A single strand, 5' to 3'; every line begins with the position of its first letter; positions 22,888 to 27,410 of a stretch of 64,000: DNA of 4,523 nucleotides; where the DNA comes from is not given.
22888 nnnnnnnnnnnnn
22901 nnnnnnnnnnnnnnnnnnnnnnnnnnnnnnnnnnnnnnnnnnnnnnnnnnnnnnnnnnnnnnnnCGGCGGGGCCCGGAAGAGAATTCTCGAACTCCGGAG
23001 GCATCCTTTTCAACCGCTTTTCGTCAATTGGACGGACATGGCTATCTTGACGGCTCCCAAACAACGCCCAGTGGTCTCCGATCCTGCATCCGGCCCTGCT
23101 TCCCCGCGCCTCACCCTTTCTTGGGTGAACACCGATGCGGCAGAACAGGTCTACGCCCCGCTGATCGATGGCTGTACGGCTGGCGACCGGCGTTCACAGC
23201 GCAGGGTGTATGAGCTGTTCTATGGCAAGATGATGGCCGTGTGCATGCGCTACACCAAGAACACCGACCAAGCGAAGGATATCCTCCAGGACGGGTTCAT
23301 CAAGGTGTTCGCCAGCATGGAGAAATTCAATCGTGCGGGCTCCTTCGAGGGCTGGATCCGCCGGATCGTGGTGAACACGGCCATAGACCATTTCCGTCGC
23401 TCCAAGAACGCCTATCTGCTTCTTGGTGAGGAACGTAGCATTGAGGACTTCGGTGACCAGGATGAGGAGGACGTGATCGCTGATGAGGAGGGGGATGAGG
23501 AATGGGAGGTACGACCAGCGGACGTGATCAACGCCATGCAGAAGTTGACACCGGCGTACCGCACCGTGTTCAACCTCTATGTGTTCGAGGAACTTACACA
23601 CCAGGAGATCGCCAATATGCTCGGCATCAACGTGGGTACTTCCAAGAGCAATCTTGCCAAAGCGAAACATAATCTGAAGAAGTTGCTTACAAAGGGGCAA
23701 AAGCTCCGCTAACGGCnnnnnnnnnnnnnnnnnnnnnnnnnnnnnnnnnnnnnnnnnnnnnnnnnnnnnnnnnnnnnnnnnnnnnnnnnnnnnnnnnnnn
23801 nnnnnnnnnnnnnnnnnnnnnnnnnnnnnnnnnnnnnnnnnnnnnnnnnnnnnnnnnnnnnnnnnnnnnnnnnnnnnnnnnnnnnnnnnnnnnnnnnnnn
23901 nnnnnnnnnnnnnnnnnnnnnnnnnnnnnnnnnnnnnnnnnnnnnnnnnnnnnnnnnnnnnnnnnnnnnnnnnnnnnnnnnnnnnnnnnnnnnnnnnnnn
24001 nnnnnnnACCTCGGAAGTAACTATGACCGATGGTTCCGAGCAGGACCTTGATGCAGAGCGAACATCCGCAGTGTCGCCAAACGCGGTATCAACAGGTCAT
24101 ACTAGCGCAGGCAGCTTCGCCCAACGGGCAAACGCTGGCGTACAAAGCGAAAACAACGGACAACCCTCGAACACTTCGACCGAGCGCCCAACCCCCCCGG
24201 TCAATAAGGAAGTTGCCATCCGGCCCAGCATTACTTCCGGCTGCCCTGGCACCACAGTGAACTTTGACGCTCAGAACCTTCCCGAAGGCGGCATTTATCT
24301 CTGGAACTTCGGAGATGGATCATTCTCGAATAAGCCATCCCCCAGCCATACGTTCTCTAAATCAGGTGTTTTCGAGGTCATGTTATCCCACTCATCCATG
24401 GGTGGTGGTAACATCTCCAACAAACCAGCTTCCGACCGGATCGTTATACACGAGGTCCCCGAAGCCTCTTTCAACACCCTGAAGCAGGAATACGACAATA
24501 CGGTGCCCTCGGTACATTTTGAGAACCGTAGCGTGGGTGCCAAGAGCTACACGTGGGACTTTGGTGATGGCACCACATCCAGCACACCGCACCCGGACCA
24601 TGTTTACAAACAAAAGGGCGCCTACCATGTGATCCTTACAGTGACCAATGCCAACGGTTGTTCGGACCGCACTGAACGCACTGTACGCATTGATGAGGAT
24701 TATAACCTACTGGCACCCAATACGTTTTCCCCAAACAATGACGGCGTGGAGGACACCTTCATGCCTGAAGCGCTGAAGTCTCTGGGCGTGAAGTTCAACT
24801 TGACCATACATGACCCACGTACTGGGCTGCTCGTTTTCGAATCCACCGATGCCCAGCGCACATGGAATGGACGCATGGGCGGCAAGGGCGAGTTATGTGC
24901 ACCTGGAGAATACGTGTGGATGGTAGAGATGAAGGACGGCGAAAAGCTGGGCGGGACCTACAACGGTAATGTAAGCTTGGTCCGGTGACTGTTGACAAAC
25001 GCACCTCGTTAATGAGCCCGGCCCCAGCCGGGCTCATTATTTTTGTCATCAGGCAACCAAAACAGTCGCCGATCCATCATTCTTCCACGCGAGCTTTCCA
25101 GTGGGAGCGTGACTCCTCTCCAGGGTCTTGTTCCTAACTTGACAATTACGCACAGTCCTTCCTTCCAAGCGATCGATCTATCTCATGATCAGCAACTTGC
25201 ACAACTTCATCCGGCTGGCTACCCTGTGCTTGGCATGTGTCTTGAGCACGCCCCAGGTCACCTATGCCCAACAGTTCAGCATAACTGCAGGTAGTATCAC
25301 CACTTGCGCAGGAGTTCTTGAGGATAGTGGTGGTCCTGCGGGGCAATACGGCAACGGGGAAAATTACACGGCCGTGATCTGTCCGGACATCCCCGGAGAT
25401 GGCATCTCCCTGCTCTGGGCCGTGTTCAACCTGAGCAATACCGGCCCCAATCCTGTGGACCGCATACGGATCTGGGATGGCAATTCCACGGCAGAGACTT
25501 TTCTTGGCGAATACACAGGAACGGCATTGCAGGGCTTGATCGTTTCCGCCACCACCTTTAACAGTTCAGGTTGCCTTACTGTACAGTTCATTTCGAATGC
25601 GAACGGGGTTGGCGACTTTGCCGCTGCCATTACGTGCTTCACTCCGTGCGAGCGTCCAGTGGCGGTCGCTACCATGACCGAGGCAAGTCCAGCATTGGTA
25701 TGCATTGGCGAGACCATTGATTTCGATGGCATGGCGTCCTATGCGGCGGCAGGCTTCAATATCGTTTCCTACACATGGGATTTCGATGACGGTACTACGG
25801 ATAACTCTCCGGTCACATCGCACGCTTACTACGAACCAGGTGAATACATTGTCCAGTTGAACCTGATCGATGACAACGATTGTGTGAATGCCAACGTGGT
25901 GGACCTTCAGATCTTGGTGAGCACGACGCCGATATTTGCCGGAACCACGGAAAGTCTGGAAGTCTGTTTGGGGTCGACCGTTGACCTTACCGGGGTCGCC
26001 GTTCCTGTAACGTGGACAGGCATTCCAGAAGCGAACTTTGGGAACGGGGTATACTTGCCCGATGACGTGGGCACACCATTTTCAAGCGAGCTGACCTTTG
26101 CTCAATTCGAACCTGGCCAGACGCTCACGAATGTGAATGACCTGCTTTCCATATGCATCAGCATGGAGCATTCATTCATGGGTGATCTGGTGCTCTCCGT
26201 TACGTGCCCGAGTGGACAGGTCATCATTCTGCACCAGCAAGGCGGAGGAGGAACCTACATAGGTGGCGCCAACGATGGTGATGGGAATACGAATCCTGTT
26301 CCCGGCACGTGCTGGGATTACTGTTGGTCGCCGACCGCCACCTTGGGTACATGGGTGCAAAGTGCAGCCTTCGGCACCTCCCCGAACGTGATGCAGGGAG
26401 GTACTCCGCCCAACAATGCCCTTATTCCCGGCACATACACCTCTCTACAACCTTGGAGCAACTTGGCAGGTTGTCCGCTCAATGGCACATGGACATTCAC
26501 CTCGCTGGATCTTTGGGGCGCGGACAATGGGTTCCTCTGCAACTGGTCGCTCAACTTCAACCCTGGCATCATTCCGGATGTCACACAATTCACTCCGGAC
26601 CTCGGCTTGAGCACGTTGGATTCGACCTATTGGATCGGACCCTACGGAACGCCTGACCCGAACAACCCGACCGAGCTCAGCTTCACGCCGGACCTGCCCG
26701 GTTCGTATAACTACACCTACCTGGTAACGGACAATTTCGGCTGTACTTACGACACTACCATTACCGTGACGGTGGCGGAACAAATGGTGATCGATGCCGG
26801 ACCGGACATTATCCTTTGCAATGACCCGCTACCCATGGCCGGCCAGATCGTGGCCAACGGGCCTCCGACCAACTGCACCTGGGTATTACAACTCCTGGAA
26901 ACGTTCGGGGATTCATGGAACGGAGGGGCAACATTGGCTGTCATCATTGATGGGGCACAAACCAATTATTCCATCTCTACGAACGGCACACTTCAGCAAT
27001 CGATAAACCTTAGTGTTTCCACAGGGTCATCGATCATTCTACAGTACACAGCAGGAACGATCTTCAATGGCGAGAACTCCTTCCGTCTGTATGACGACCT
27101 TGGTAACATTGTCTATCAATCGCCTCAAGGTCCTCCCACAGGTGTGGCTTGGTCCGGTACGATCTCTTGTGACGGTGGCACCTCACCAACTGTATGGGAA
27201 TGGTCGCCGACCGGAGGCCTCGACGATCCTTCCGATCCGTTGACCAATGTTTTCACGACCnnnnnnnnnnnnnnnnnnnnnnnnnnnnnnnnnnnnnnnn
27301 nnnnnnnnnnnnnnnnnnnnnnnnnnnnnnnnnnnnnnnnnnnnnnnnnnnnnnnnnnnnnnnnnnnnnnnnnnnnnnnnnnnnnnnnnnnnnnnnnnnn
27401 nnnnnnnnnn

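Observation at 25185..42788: Tandem triad of paralogous giant CUB-like / P-domain / SprB-repeat cell-surface proteins with T9SS type-B CTDs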

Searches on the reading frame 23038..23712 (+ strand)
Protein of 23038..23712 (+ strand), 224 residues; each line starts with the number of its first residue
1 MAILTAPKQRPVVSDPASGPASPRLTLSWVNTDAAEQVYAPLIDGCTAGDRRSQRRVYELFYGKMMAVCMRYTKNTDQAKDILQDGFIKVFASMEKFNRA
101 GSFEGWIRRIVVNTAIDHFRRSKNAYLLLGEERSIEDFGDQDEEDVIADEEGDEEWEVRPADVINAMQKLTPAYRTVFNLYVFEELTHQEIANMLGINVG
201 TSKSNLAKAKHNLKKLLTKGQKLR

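Call 21: search_protein_families(library=pfam, proteins=[window:23038-23712:+], max_evalue=0.001)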
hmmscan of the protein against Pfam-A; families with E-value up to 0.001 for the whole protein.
window:23038-23712:+ (224 aa): 4 families
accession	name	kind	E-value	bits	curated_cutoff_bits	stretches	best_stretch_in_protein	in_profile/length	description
PF04542.20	Sigma70_r2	-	6.8e-16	58.3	24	1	58-123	2-69/71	Sigma-70 region 2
PF08281.18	Sigma70_r4_2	-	4.1e-14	52.4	25.7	1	163-210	4-51/54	Sigma-70, region 4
PF04545.22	Sigma70_r4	-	1.2e-08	34.8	24.1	1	166-215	1-50/50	Sigma-70, region 4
PF07638.17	Sigma70_ECF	-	0.00021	21.7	21.1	1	42-215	7-181/185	ECF sigma factor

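Call 70: search_protein_families(library=ncbifam, proteins=[window:23038-23712:+], max_evalue=0.1)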
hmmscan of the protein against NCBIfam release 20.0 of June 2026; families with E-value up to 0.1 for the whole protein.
window:23038-23712:+ (224 aa): 108 families (the best 25 are shown)
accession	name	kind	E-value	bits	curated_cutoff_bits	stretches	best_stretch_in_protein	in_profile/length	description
TIGR02937.1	sigma70-ECF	superfamily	2.2e-29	102.2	42.9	1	55-217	4-165/165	sigma-70 family RNA polymerase sigma factor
NF007223.0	PRK09641.1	equivalog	1.5e-26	93.4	209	1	39-218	5-185/187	RNA polymerase sigma factor SigW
TIGR02985.1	Sig70_bacteroi1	subfamily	7.6e-26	91.3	126.4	1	55-216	4-161/162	RNA polymerase sigma-70 factor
NF004113.0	PRK05602.1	equivalog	6.9e-25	87.9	208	1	40-221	33-205/211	RNA polymerase sigma factor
TIGR02983.1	SigE-fam_strep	subfamily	4.1e-24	85.3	141.55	1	57-219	11-160/162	SigE family RNA polymerase sigma factor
TIGR02954.1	Sig70_famx3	hypoth_equivalog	6.3e-24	84.6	188.5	1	42-220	6-170/170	RNA polymerase sigma-70 factor, TIGR02954 family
NF009171.0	PRK12518.1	equivalog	1.2e-23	83.9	208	1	33-219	8-186/191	RNA polymerase sigma factor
NF053879.1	RNAPolSigSigVBac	equivalog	1.3e-23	83.4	190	1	67-219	19-157/160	RNA polymerase sigma factor SigV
TIGR02948.1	SigW_bacill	equivalog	2.4e-23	83.2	243.1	1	43-217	9-184/187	RNA polymerase sigma factor SigW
NF009174.0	PRK12522.1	equivalog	2.5e-23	83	217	1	61-217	12-167/175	RNA polymerase sigma factor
NF006930.0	PRK09415.1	subfamily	2.8e-23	82.7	198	1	64-219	28-177/179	RNA polymerase factor sigma C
NF008888.0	PRK11922.1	equivalog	4.1e-23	82.2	204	1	42-219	20-198/231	RNA polymerase sigma factor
NF058625.1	sigma_PG0214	equivalog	1.5e-22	80.1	130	1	62-221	14-165/170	GFO_1088 family ECF-type sigma factor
NF007229.0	PRK09647.1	equivalog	4.3e-22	78.5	265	1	66-219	58-204/220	RNA polymerase sigma factor SigE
NF007216.0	PRK09638.1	equivalog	6.8e-22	78.1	194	1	42-219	8-176/180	RNA polymerase sigma factor SigY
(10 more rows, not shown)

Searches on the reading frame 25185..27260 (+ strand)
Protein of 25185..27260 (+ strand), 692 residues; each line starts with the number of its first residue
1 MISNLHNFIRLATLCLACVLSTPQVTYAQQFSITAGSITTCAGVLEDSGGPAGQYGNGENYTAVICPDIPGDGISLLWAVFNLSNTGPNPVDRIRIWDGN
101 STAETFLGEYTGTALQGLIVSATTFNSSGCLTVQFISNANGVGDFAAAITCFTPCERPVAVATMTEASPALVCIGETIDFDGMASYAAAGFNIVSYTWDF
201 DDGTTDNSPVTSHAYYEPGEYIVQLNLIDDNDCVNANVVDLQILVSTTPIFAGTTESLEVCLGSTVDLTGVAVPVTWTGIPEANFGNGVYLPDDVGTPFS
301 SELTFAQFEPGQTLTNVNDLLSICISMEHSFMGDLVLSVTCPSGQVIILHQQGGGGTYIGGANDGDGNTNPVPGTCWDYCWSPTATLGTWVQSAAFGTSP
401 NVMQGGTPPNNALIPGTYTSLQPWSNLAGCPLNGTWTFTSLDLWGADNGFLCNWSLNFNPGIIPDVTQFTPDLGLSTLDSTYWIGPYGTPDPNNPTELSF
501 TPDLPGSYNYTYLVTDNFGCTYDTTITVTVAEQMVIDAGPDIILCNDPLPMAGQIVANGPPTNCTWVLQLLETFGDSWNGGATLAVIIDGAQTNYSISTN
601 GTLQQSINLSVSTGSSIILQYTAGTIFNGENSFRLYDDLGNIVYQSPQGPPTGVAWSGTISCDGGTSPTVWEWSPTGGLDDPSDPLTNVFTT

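Call 16: find_homologous_proteins(query=window:25185-27260:+, max_evalue=0.00001)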
Query window:25185-27260:+ (692 aa): 478 proteins with E <= 0.00001 among 8000 candidates; the best 120 are listed.
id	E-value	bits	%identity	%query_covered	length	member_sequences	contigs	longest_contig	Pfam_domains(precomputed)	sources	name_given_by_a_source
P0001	0.0e+0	1127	74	96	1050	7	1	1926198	PF00801.27,PF18911.7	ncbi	-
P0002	0.0e+0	1077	71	96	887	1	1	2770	PF00801.27,PF01483.28,PF18911.7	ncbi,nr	ncbi:MAG TPA: PKD domain-containing protein, partial [Flavobacteriales bacterium]|nr:PKD domain-cont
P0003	0.0e+0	1014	66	97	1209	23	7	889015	PF00801.27,PF13585.13,PF01483.28,PF18911.7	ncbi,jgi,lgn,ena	-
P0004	2.5e-289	980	63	96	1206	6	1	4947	PF22352.3,PF00801.27,PF13585.13,PF01483.28,PF18911.7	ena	-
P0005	1.5e-282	958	64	96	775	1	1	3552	PF00801.27,PF01483.28,PF18911.7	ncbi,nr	ncbi:MAG TPA: PKD domain-containing protein, partial [Flavobacteriales bacterium]|nr:PKD domain-cont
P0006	3.4e-279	946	63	97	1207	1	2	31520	PF00801.27,PF13585.13,PF01483.28,PF18911.7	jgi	jgi:gliding motility-associated-like protein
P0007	7.2e-277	939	63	96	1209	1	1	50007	PF22352.3,PF00801.27,PF13585.13,PF01483.28,PF18911.7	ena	-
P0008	1.8e-275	934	60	100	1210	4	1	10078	PF22352.3,PF00801.27,PF13585.13,PF01483.28,PF18911.7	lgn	-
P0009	1.5e-273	928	61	97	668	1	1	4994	PF00801.27,PF01483.28,PF18911.7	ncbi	-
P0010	4.3e-263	893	61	97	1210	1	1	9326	PF00801.27,PF13585.13,PF01483.28,PF18911.7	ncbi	-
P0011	1.1e-260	885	59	100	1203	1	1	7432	PF00801.27,PF13573.13,PF13585.13,PF01483.28,PF18911.7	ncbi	-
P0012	2.3e-260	884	60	99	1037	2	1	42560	PF22352.3,PF00801.27,PF01483.28,PF18911.7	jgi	jgi:subtilisin-like proprotein convertase family protein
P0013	4.9e-255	867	58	97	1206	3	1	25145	PF00801.27,PF13585.13,PF01483.28,PF18911.7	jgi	-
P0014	4.0e-254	864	67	81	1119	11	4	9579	PF00801.27,PF13585.13,PF01483.28,PF18911.7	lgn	-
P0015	3.6e-253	860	58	96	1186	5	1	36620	PF00801.27,PF13585.13,PF01483.28,PF18911.7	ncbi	-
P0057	2.7e-212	725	53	97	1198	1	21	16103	PF00431.27,PF22352.3,PF00801.27,PF13585.13,PF01483.28,PF18911.7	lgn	-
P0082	2.3e-193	663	51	91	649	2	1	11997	PF00431.27,PF22352.3,PF00801.27,PF01483.28,PF18911.7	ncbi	ncbi:MAG: PKD domain-containing protein, partial [Flavobacteriales bacterium]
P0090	2.1e-189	650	41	96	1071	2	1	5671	PF00431.27,PF18962.8,PF01483.28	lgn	-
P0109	9.2e-177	608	45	99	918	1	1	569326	PF18962.8,PF01483.28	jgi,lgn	jgi:subtilisin-like proprotein convertase family protein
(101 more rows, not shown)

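Call 19: find_related_loci(query=window:25185-27260:+, collection=genome_contigs, flank=10000)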
Query window:25185-27260:+ (692 aa) in genome_contigs; peptide patterns used: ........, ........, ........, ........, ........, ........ (x = any residue, [..] = any of these).
598 stretches matched a pattern (row limit reached: there are more); 471 encode a relative of the query (tblastn E <= 1e-3); the best 80 are kept; 75 distinct loci.
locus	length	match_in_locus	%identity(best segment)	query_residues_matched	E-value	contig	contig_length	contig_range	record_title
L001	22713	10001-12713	89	1-692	0e+0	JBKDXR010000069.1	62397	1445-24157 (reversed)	MAG: Flavobacteriales bacterium isolate samp_4376_concoct_992 samp_4376_749029, whole genome shotgun sequence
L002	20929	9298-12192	83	1-692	0e+0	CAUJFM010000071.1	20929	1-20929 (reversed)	MAG: Bacteroidota bacterium isolate KLAP54 genome assembly, contig: KLAP54_740665, whole genome shotgun sequence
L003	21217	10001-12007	75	25-692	0e+0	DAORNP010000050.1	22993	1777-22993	MAG TPA_asm: Flavobacteriales bacterium isolate AMR_MDS_5444 NODE_1718_length_22993_cov_2.645915, whole genome shotgun s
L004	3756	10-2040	75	16-692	0e+0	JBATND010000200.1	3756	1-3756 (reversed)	MAG: Flavobacteriales bacterium isolate MFD10487_ilm_asm_bin18 k127_30638, whole genome shotgun sequence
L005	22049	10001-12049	73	9-692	0e+0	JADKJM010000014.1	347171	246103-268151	MAG: Flavobacteriales bacterium isolate Vibo_18-Q3-R45-57_BATAC.153 tig00177802-10-3473330, whole genome shotgun sequenc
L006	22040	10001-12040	74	8-692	0e+0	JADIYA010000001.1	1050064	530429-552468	MAG: Flavobacteriales bacterium isolate AalE_18-Q3-R2-46_BAT3C.189 tig00000646-10-10478310, whole genome shotgun sequenc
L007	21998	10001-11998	74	27-692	0e+0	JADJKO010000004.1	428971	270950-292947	MAG: Flavobacteriales bacterium isolate EsbE_18-Q3-R3-47_BATAC.451 tig00001698-10-4294830, whole genome shotgun sequence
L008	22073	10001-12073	66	1-692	0e+0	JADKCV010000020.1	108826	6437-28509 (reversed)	MAG: Flavobacteriales bacterium isolate OdNE_18-Q3-R46-58_MAXAC.100_sub tig00015469-10-1087480, whole genome shotgun seq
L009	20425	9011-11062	68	6-692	0e+0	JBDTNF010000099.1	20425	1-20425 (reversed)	MAG: Flavobacteriales bacterium isolate cluster3_bin.144 NODE_9140_length_20425_cov_6.744084, whole genome shotgun seque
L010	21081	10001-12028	67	9-692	0e+0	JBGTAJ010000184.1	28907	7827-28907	MAG: Flavobacteriales bacterium isolate JTS-AC70 k141_568007, whole genome shotgun sequence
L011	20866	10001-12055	66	6-692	0e+0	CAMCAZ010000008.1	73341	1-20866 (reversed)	MAG: Chryseobacterium gleum isolate ZE-13nov19-170 genome assembly, contig: ZE-13nov19-C261, whole genome shotgun sequen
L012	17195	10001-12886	68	4-692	0e+0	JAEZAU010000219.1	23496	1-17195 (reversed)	MAG: Bacteroidetes bacterium isolate OH_CBrB_165 k127_2534699, whole genome shotgun sequence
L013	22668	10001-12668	65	5-692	0e+0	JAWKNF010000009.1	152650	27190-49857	MAG: Flavobacteriales bacterium isolate ABC1.8 ABC1.8.fa-9, whole genome shotgun sequence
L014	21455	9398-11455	64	6-692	0e+0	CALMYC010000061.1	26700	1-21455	MAG TPA_asm: uncultured Flavobacteriales bacterium isolate SRR2107173_bin.31_CONCOCT_v1.1_MAG genome assembly, contig: E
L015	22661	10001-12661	65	29-692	0e+0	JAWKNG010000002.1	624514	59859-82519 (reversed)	MAG: Flavobacteriales bacterium isolate AC1.1 AC1.1.fa-2, whole genome shotgun sequence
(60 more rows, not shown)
